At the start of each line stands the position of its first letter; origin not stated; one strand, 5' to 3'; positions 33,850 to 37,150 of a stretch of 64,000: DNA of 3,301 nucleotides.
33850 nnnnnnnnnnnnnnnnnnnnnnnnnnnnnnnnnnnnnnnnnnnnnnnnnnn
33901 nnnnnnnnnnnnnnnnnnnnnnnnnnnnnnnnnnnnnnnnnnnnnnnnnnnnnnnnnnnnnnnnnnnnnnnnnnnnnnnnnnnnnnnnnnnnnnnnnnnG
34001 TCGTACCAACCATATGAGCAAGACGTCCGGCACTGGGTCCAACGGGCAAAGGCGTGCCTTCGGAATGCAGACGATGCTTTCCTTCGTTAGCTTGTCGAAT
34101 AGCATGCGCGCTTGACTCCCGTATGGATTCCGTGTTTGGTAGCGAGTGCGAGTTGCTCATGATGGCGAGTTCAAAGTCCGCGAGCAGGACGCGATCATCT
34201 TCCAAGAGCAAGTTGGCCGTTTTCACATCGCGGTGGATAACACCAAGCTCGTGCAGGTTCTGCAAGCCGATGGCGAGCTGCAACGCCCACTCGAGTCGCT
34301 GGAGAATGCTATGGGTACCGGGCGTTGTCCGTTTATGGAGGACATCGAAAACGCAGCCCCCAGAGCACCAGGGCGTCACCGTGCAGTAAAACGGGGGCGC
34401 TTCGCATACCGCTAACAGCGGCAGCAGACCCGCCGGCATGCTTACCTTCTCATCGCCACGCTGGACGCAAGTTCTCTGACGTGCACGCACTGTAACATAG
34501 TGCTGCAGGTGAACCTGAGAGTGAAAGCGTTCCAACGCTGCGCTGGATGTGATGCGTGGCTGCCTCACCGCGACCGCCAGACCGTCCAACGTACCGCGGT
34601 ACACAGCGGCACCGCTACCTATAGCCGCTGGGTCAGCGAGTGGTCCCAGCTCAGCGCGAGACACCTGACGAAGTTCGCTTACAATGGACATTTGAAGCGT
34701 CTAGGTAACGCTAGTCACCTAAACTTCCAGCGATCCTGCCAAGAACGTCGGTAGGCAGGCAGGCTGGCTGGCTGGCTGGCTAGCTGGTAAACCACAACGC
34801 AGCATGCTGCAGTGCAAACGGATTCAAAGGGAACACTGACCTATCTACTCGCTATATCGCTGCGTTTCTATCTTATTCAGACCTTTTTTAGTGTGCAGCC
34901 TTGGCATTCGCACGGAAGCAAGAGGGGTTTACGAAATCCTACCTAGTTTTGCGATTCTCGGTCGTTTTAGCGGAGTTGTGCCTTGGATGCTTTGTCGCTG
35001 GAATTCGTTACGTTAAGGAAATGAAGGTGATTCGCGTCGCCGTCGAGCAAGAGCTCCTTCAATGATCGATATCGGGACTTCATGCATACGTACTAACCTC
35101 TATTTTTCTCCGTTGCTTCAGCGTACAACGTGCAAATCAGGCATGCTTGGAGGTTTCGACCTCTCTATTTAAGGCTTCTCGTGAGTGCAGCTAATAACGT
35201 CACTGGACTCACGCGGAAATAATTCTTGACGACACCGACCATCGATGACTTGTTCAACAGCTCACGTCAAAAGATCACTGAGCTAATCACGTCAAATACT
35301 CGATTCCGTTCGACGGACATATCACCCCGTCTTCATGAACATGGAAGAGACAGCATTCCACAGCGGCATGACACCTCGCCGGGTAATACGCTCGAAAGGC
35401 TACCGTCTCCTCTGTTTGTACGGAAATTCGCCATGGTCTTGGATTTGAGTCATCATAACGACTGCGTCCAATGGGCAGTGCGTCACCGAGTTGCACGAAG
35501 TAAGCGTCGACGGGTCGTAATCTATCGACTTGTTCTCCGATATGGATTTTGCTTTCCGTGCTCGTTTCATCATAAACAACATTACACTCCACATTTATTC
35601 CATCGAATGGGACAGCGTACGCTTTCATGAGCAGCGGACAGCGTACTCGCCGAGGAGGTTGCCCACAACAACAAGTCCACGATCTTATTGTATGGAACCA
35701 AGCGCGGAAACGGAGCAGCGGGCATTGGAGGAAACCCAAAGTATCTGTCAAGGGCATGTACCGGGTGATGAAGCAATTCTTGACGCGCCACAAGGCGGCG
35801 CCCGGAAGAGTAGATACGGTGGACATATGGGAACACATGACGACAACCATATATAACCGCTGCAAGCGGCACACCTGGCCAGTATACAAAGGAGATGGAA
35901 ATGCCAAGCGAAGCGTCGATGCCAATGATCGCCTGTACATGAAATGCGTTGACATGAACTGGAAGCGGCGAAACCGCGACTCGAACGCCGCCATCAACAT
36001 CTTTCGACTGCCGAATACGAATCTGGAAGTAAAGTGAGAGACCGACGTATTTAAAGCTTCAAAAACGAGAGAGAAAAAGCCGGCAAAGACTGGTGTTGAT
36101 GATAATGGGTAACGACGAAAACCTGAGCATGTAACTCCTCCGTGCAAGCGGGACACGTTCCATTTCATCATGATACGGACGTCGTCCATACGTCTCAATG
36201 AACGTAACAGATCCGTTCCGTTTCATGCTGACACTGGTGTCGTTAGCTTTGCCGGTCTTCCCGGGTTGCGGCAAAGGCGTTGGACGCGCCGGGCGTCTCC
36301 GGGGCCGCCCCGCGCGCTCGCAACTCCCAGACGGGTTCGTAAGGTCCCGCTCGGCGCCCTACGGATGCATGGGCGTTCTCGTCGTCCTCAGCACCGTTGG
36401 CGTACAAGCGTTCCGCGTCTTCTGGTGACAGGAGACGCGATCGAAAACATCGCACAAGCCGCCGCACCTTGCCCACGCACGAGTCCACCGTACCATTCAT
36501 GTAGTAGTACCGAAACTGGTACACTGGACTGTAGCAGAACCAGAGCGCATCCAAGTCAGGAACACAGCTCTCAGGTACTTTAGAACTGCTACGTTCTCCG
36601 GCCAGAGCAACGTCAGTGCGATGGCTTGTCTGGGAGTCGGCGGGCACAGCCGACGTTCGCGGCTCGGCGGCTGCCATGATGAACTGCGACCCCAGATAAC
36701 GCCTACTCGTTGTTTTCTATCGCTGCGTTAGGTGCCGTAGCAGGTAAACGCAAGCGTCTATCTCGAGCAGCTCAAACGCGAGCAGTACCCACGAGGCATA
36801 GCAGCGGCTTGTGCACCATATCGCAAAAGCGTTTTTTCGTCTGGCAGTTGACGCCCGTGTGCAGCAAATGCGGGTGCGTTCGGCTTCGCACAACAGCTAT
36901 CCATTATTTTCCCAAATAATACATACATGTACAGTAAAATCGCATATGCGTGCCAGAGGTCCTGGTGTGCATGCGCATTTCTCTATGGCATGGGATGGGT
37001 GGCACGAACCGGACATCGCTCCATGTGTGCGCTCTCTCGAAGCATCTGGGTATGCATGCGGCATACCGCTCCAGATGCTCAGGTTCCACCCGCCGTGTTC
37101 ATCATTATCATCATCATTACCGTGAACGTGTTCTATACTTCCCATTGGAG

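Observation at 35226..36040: Relic of a eukaryotic TnpB homologue (Fanzor-like RuvC nuclease) with a canonical RuvC-III motif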

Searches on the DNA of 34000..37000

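Call 70: search_rna_families(source=window, start=34000, end=37000, threshold=evalue, max_evalue=1)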
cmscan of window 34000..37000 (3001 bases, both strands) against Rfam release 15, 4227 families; matches with E-value up to 1: 1.
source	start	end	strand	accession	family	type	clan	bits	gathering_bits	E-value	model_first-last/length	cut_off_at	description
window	34320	34367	+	RF01525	TB10Cs2H1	Gene; snRNA; snoRNA; HACA-box;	-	23.5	35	0.12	1-66/66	no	Trypanosomatid snoRNA TB10Cs2H1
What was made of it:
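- On Fanzor1 clade (as opposed to Fanzor2/TnpB): There is no Rfam match (call 70).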

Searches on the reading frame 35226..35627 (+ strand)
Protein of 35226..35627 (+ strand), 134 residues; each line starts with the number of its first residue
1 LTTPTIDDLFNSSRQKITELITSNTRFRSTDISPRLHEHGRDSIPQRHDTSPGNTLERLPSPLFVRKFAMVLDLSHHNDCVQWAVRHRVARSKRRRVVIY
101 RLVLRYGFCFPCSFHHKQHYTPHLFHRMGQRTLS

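Call 3: search_protein_families(library=pfam, proteins=[window:35226-35627:+], max_evalue=10)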
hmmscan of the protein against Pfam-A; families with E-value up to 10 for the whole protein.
seq(134 aa): 0 families

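Call 4: search_protein_families(library=ncbifam, proteins=[window:35226-35627:+], max_evalue=10)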
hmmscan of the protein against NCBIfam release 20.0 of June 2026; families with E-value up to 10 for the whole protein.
seq(134 aa): 0 families
